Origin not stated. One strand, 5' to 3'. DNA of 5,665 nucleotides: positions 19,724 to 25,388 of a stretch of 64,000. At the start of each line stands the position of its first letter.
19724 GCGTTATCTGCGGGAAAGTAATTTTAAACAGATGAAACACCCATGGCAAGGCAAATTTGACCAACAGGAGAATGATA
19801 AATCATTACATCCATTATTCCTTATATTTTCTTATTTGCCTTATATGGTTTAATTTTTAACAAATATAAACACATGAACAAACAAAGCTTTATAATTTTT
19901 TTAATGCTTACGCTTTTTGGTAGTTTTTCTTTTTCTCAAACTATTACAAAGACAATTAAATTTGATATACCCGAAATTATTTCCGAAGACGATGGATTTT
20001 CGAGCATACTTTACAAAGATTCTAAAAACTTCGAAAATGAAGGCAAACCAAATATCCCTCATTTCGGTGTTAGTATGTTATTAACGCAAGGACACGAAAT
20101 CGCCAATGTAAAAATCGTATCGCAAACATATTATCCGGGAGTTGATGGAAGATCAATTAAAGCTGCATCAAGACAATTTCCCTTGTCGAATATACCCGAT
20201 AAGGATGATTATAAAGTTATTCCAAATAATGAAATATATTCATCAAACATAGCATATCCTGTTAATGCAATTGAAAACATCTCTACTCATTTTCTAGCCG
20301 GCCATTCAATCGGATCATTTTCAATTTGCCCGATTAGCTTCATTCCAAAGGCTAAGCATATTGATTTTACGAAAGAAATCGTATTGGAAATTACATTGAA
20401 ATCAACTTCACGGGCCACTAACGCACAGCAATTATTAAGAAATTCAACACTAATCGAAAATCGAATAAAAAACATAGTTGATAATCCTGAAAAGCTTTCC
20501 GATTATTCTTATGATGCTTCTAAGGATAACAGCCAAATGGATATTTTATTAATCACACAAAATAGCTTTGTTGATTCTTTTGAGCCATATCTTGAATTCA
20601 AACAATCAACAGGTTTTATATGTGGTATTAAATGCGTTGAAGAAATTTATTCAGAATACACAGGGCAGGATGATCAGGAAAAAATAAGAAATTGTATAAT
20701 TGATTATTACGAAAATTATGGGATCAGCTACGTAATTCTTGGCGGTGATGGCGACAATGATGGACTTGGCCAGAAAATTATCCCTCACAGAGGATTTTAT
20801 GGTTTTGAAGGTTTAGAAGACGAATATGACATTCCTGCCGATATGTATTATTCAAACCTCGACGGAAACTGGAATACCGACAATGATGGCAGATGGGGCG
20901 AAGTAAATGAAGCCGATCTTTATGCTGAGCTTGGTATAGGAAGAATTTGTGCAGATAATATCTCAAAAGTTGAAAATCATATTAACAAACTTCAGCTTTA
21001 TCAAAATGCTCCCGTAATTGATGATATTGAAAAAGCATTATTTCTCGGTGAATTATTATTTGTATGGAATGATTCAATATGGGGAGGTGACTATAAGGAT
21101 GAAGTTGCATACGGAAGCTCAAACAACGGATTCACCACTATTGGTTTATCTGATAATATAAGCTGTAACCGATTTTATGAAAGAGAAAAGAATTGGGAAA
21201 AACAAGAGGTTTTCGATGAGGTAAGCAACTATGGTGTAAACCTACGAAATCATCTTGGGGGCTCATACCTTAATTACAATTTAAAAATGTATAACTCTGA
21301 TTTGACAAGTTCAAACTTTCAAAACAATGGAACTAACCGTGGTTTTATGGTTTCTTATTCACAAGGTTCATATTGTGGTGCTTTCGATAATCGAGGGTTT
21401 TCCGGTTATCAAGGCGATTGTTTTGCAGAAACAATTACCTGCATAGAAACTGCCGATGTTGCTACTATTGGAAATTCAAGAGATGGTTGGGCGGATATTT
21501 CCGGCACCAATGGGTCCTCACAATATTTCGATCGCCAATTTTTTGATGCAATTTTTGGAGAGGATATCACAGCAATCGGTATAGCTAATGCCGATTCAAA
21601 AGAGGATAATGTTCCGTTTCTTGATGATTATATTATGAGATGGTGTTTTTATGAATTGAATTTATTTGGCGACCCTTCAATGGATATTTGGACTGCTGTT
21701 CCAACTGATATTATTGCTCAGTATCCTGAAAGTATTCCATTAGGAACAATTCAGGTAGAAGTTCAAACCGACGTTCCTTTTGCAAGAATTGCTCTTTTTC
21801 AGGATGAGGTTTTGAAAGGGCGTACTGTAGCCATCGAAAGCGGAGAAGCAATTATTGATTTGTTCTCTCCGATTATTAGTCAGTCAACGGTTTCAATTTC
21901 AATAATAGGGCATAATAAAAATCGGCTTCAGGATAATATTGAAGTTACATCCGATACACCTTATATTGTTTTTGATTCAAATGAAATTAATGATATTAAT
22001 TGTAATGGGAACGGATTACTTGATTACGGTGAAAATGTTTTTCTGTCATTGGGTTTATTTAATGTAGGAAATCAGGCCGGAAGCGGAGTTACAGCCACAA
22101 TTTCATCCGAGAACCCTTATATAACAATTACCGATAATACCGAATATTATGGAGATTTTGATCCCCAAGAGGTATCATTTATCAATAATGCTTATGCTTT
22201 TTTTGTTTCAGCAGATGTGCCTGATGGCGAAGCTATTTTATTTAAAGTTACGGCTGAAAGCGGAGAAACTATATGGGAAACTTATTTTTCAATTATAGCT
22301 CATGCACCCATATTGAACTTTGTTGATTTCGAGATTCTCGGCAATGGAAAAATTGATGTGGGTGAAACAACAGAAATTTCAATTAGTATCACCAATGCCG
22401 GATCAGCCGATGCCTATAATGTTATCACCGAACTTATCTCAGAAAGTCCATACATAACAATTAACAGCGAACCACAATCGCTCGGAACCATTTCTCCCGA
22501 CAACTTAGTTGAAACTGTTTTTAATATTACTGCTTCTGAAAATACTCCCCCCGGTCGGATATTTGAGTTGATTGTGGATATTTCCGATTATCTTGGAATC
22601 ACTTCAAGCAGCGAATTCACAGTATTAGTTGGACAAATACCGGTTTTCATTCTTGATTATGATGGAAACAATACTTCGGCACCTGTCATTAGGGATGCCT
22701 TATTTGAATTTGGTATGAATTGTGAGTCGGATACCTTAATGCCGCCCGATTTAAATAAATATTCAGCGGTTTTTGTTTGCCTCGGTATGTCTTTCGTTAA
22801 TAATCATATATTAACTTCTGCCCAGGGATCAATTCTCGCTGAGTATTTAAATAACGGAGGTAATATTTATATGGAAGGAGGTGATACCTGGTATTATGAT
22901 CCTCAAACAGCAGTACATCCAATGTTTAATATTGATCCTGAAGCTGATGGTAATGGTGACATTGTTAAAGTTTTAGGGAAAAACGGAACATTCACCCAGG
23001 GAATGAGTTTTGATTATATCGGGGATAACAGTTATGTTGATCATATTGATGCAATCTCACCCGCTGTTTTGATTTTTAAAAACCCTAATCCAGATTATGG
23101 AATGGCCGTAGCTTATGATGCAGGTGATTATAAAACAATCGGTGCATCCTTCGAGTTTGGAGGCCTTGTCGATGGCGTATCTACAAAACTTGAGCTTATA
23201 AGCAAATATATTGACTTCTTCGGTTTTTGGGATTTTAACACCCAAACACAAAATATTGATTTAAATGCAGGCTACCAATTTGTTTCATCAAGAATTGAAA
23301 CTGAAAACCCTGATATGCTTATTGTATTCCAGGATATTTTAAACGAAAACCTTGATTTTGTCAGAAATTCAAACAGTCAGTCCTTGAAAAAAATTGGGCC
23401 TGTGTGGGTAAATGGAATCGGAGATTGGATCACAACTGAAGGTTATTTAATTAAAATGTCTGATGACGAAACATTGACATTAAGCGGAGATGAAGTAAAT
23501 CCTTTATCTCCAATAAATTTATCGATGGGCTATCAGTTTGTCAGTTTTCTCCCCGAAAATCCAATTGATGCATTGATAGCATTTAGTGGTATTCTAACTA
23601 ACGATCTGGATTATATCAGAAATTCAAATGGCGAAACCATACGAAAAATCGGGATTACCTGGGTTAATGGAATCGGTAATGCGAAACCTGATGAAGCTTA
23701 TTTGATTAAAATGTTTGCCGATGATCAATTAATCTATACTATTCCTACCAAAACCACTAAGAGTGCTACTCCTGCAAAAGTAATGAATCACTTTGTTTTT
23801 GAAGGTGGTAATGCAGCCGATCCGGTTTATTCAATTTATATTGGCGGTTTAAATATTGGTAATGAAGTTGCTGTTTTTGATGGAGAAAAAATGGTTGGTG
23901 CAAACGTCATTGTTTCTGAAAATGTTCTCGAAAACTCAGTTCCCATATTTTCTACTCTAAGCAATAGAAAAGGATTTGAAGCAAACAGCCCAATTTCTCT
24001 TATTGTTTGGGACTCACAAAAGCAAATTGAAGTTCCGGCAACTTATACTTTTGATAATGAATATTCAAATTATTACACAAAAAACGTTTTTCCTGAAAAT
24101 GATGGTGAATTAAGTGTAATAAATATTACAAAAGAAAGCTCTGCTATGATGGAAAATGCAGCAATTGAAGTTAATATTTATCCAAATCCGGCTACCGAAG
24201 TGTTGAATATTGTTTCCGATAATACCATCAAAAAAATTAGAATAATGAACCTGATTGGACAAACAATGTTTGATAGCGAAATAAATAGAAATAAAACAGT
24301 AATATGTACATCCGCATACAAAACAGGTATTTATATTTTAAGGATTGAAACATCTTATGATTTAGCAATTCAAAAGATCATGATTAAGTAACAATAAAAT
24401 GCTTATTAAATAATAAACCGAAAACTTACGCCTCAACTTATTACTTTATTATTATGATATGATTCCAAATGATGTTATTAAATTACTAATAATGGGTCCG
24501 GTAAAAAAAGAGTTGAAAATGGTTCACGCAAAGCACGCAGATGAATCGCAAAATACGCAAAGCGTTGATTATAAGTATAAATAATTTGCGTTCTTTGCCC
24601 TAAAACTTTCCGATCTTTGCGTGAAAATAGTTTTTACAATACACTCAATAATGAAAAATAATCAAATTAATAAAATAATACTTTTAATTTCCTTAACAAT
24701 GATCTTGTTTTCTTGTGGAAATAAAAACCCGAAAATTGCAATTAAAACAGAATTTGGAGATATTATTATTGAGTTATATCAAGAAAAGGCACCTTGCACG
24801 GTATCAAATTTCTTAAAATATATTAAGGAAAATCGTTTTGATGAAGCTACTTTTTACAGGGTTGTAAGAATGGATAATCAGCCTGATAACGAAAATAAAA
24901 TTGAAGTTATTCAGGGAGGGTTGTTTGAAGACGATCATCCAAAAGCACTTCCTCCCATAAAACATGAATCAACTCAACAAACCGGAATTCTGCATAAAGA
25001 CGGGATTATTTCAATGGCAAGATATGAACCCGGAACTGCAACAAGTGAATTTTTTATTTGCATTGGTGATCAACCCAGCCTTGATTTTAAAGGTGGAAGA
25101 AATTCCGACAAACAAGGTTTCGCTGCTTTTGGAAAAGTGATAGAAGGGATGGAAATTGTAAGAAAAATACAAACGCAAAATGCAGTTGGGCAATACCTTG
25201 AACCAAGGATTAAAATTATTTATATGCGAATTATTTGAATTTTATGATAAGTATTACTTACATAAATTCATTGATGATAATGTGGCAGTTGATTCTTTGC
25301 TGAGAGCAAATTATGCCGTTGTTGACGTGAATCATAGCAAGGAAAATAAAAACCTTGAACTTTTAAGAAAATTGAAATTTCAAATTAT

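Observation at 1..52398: Six secreted mosaic proteins built from three shuffled modules occupy about a quarter of the window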

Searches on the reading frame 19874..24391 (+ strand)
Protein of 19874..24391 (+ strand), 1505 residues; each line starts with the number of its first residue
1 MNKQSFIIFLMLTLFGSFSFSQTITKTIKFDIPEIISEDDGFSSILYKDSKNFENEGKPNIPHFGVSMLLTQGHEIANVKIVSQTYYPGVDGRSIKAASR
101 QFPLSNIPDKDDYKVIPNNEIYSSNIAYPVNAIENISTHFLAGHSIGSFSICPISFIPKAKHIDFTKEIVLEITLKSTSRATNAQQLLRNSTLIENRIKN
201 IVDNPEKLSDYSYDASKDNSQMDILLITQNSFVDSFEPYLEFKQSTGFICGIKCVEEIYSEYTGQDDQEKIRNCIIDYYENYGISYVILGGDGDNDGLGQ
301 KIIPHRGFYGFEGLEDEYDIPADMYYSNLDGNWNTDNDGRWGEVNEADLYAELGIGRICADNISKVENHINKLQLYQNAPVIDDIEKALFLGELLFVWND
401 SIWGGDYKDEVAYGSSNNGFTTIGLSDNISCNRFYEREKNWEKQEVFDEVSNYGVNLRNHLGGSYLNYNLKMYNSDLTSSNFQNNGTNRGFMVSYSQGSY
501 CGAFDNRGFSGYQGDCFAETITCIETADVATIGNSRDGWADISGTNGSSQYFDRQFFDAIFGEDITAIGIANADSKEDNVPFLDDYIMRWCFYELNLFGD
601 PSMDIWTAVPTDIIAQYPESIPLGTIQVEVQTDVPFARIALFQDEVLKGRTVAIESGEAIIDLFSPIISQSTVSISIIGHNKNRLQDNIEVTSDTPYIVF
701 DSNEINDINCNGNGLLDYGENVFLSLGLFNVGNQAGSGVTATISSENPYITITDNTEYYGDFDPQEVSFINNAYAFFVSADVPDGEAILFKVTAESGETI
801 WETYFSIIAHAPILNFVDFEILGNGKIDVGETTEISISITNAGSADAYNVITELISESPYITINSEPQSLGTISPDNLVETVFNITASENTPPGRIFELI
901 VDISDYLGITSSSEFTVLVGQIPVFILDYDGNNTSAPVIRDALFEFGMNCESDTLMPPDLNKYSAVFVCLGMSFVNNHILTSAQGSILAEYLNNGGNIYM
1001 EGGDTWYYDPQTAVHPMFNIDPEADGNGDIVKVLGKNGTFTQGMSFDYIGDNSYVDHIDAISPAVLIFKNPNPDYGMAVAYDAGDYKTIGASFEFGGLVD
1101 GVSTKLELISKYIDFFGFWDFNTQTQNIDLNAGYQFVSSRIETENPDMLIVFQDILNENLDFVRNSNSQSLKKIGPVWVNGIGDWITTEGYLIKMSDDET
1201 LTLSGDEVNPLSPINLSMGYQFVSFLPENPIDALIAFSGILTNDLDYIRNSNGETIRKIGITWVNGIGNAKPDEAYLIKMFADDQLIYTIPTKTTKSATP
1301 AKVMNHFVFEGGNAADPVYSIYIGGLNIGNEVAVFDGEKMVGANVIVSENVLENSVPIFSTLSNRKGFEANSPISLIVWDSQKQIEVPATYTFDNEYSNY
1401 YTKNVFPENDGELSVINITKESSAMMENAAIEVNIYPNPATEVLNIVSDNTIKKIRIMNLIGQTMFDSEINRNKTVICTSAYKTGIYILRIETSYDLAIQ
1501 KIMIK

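Call 4: search_protein_families(library=pfam, proteins=[window:19874-24391:+], max_evalue=0.01)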
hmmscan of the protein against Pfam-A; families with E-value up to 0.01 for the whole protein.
window:19874-24391:+ (1505 aa): 4 families
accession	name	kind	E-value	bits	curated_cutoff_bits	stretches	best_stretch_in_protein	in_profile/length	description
PF01364.23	Peptidase_C25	-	2.7e-42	145.8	23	1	225-604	2-373/374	Peptidase family C25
PF03785.20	Peptidase_C25_C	-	1.2e-12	48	25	1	610-690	1-79/79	Peptidase family C25, C terminal ig-like domain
PF18962.6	Por_Secre_tail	-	9e-12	45.6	27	1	1435-1504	1-75/75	Secretion system C-terminal sorting domain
PF08126.16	Propeptide_C25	-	1.4e-05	24.8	22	1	38-187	39-185/205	Propeptide_C25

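Call 14: search_protein_families(library=ncbifam, proteins=[window:19874-24391:+], max_evalue=0.1)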
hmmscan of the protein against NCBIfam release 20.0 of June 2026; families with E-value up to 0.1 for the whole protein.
window:19874-24391:+ (1505 aa): 3 families
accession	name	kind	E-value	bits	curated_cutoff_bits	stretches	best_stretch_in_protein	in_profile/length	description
TIGR04183.1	Por_Secre_tail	domain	5.9e-10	39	23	1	1435-1505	1-72/72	T9SS type A sorting domain-containing protein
TIGR03900.1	prc_long_Delta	hypoth_equivalog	0.0004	18.5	660.95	0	693-737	662-707/973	MXAN_5808 family serine peptidase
NF038112.1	myxo_dep_M36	subfamily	0.003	14.7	1500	1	708-755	873-922/1604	myxosortase-dependent M36 family metallopeptidase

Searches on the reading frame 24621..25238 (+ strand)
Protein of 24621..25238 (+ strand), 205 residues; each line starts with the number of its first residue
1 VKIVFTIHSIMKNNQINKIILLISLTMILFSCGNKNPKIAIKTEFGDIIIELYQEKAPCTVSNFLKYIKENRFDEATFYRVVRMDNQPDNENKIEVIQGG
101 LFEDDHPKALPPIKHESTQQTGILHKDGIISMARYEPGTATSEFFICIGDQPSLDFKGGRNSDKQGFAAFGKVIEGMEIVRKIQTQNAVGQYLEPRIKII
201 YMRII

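Call 34: search_protein_families(library=pfam, proteins=[window:24621-25238:+], max_evalue=0.001)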
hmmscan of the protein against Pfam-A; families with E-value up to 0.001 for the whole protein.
window:24621-25238:+ (205 aa): 1 family
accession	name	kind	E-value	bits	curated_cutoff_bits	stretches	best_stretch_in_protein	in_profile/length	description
PF00160.26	Pro_isomerase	-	4.1e-31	108.8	21.7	1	39-199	2-154/159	Cyclophilin type peptidyl-prolyl cis-trans isomerase/CLD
